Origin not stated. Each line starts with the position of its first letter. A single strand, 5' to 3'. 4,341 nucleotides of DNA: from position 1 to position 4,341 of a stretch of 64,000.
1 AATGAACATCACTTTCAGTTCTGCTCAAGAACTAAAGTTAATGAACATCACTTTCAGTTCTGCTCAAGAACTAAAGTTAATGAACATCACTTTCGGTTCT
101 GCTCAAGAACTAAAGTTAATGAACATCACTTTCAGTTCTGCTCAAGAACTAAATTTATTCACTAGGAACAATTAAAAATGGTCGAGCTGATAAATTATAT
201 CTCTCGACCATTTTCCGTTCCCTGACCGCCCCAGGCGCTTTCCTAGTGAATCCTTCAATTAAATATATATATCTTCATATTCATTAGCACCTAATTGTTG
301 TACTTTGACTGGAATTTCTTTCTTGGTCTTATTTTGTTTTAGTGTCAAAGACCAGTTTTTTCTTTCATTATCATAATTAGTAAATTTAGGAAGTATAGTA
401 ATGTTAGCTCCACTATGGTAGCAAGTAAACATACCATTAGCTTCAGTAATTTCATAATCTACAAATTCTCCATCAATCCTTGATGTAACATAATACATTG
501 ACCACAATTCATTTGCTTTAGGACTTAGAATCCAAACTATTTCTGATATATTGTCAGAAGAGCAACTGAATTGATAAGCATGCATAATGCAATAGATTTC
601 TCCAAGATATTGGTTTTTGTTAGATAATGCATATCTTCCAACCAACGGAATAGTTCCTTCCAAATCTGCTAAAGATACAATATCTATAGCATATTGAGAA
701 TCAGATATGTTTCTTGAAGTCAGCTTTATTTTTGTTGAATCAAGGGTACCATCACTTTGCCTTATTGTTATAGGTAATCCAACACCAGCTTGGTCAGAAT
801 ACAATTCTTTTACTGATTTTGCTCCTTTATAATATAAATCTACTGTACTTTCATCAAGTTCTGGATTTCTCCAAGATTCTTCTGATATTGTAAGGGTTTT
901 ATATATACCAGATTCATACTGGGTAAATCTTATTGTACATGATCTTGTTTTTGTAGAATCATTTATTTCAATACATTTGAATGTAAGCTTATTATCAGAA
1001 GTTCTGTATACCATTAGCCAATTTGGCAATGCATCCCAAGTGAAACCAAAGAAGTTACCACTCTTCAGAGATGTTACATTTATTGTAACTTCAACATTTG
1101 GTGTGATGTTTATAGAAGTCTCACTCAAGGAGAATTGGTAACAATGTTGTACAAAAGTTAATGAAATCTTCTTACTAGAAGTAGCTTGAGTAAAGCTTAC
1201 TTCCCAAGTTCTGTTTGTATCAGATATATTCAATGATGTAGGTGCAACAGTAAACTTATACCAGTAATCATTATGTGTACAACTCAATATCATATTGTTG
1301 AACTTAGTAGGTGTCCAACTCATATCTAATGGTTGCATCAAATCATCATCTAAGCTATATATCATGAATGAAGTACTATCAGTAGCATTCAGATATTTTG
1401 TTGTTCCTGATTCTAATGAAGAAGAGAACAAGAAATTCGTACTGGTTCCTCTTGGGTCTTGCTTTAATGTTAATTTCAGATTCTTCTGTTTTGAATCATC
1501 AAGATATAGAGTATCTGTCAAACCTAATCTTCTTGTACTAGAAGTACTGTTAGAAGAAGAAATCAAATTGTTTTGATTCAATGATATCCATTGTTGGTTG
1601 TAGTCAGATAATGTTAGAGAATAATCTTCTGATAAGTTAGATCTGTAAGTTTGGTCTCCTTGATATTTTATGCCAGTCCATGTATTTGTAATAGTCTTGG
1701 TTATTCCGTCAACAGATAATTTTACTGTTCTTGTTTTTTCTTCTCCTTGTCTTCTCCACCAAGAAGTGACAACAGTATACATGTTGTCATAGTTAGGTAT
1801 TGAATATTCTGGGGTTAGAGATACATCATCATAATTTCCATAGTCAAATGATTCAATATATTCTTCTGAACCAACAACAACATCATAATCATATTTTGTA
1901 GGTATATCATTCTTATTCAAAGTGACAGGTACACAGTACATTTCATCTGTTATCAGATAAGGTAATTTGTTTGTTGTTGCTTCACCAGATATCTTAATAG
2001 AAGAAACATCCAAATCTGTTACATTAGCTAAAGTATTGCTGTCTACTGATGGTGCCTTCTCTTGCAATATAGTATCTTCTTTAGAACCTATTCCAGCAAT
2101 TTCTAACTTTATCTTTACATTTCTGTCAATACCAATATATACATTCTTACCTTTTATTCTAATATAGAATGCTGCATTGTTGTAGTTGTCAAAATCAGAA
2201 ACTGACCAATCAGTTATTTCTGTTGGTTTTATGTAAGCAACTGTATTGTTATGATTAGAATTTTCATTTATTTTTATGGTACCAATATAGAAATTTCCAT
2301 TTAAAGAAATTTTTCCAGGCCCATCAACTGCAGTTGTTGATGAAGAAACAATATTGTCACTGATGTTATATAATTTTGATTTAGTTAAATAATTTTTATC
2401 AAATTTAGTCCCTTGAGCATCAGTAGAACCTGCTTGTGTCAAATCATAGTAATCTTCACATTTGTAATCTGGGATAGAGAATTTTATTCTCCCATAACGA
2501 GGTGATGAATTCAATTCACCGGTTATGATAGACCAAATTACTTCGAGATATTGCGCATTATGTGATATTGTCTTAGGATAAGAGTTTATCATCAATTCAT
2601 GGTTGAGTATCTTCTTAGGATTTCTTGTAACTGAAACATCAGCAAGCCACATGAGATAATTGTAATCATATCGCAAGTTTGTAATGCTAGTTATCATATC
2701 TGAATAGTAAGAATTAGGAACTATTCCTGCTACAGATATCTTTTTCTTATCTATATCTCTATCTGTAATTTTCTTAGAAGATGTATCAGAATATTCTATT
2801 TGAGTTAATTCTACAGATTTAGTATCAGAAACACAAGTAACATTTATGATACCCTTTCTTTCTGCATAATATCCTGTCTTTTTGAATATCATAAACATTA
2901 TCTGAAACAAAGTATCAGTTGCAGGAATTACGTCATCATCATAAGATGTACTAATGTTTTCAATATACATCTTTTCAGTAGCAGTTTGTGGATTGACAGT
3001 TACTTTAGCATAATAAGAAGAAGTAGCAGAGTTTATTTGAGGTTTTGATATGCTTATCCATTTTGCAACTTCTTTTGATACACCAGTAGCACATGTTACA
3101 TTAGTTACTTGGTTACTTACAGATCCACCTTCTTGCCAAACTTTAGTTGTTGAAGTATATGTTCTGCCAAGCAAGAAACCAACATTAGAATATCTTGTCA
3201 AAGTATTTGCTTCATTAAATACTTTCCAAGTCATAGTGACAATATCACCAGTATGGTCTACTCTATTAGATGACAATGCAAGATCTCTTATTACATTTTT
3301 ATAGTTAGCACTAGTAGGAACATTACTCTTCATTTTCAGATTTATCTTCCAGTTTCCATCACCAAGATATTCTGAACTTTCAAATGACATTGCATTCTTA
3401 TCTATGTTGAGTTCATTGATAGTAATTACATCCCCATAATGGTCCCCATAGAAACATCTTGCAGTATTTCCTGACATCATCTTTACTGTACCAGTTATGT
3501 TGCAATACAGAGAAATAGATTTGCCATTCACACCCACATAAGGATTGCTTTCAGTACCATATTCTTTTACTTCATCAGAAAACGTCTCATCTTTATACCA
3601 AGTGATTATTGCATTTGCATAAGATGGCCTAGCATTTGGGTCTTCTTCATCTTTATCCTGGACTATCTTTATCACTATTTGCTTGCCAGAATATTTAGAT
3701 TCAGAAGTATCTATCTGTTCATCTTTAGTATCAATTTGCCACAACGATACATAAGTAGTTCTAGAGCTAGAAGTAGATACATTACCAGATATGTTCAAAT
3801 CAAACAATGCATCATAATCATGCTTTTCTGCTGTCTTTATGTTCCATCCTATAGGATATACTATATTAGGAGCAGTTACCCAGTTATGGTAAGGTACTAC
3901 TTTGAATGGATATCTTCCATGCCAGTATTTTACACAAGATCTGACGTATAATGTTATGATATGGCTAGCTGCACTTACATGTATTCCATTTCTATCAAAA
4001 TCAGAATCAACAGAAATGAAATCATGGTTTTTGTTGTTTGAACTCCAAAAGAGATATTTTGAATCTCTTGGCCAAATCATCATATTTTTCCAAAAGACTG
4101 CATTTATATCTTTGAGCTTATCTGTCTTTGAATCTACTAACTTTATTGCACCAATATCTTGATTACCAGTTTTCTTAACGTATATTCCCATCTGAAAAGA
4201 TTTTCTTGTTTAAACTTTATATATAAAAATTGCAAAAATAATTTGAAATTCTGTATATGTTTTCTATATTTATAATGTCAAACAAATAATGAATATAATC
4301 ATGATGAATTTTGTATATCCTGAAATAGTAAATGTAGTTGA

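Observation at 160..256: Four-member family of GC-rich structured elements starting right after the last stop codon of major transcription modules (copy 1)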

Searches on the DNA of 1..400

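Call 7: search_rna_families(source=window, start=1, end=400, threshold=evalue, max_evalue=10, show_alignments=4)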
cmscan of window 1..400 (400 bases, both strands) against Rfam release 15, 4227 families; matches with E-value up to 10: 7.
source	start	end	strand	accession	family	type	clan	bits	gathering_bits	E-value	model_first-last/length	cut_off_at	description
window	302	382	-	RF01605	plasmodium_snoR30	Gene; snRNA; snoRNA; CD-box;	-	23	43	0.34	1-74/74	no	small nucleolar RNA snoR30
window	145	220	-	RF04348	Plastid-psbM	Cis-reg;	-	22.3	52.7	0.84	1-79/79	no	Plastid-psbM 3UTR RNA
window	40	127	-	RF01018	mir-569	Gene; miRNA;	-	20.4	110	0.24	1-95/95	no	mir-569 microRNA precursor family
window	114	193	+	RF00476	snosnR61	Gene; snRNA; snoRNA; CD-box;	CL00051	16.4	45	4.2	1-85/85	no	Small nucleolar RNA snR61/Z1/Z11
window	244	283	-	RF01277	snoU54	Gene; snRNA; snoRNA; CD-box;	CL00008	15.7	35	1.8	1-67/67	no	Small nucleolar RNA U54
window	10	74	-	RF00691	mir-146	Gene; miRNA;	-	15.4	50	1.4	1-90/90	no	mir-146 microRNA precursor family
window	88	152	-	RF00691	mir-146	Gene; miRNA;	-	13.1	50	6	1-90/90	no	mir-146 microRNA precursor family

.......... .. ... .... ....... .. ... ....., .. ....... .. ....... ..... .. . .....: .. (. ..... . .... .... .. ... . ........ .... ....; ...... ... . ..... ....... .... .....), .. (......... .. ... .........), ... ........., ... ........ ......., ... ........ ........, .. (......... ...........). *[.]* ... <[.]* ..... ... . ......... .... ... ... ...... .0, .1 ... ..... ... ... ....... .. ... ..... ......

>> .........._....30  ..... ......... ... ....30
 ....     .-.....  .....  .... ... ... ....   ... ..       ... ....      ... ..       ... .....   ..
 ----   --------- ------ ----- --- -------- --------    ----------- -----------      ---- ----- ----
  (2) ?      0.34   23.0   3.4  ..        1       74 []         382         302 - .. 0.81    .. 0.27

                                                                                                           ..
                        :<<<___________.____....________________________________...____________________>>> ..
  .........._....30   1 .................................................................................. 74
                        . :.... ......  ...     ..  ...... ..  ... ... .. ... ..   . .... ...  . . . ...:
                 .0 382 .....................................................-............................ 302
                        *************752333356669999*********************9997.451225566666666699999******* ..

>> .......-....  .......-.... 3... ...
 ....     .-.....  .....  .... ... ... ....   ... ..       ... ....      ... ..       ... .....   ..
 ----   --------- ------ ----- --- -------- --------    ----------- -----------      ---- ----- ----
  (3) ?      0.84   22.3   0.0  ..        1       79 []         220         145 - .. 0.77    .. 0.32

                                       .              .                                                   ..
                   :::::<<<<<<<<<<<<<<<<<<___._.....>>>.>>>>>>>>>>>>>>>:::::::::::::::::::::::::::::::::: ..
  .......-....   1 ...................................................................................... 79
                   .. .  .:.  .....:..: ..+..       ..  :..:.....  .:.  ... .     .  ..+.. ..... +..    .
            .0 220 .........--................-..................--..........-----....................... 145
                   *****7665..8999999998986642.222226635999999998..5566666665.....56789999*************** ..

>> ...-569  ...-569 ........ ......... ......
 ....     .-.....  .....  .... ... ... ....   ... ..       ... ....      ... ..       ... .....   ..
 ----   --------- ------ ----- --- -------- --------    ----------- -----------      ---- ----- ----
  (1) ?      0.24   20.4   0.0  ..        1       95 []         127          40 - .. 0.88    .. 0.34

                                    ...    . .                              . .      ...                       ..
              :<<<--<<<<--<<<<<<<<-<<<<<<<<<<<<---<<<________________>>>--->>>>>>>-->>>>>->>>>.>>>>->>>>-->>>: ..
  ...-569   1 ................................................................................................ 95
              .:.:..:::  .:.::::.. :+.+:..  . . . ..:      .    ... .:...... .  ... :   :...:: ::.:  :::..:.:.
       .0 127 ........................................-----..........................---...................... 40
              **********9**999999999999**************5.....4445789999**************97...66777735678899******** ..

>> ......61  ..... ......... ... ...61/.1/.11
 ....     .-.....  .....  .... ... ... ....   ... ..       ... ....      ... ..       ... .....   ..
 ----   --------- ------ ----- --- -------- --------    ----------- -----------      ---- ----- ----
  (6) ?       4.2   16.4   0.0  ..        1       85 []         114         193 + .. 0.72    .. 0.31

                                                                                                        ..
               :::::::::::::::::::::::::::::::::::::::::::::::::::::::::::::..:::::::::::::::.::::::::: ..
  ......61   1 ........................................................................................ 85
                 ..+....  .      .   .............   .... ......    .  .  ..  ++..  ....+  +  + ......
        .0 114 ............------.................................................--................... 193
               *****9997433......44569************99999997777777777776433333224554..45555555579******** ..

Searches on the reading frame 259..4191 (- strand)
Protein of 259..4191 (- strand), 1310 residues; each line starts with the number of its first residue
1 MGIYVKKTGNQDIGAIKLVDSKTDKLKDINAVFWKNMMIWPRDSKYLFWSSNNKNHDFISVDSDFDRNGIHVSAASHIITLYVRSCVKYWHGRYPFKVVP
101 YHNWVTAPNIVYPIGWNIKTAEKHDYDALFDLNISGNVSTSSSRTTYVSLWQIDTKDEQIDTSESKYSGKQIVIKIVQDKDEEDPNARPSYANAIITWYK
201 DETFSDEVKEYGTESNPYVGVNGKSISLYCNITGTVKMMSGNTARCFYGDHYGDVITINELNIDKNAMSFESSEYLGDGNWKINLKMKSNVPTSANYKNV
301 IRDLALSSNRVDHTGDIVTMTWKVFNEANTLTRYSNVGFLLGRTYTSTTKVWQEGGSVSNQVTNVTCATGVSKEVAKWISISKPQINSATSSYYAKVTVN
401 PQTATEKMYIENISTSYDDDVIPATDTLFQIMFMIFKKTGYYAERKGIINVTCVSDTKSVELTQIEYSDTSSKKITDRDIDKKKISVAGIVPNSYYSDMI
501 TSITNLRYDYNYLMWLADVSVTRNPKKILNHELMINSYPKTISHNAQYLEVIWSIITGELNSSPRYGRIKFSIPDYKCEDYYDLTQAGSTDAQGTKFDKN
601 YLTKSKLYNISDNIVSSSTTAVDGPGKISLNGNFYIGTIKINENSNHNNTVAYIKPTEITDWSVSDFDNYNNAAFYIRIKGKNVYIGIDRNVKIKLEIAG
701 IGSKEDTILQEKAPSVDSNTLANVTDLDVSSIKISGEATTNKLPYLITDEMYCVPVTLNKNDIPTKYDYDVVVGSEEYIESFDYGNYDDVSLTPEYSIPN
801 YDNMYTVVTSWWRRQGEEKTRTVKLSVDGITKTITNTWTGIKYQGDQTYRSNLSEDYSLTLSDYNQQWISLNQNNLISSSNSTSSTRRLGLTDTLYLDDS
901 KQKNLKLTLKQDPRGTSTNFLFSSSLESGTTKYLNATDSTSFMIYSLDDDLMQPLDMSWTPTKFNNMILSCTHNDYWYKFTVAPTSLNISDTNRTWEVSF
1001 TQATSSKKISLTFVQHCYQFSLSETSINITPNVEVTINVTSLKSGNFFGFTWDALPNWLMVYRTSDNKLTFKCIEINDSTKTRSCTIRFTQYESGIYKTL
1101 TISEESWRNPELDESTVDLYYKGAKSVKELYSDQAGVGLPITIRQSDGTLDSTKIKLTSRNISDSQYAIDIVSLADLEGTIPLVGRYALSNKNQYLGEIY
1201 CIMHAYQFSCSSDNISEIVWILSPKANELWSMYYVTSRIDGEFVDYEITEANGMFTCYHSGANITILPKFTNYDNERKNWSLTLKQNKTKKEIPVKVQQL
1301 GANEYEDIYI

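Call 23: search_protein_families(library=phrogs, proteins=[window:259-4191:-], max_evalue=0.001)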
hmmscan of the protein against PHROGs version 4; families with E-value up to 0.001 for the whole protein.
window:259-4191:- (1310 aa): 0 families

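Call 24: search_protein_families(library=pfam, proteins=[window:259-4191:-], max_evalue=0.01)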
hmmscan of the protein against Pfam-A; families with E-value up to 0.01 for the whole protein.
window:259-4191:- (1310 aa): 1 family
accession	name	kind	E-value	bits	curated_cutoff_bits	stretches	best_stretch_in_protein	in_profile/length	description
PF23096.1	HEAT_PSME4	-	0.0023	17.6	20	1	373-469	23-118/284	Proteasome activator complex subunit 4-like, HEAT repeat-like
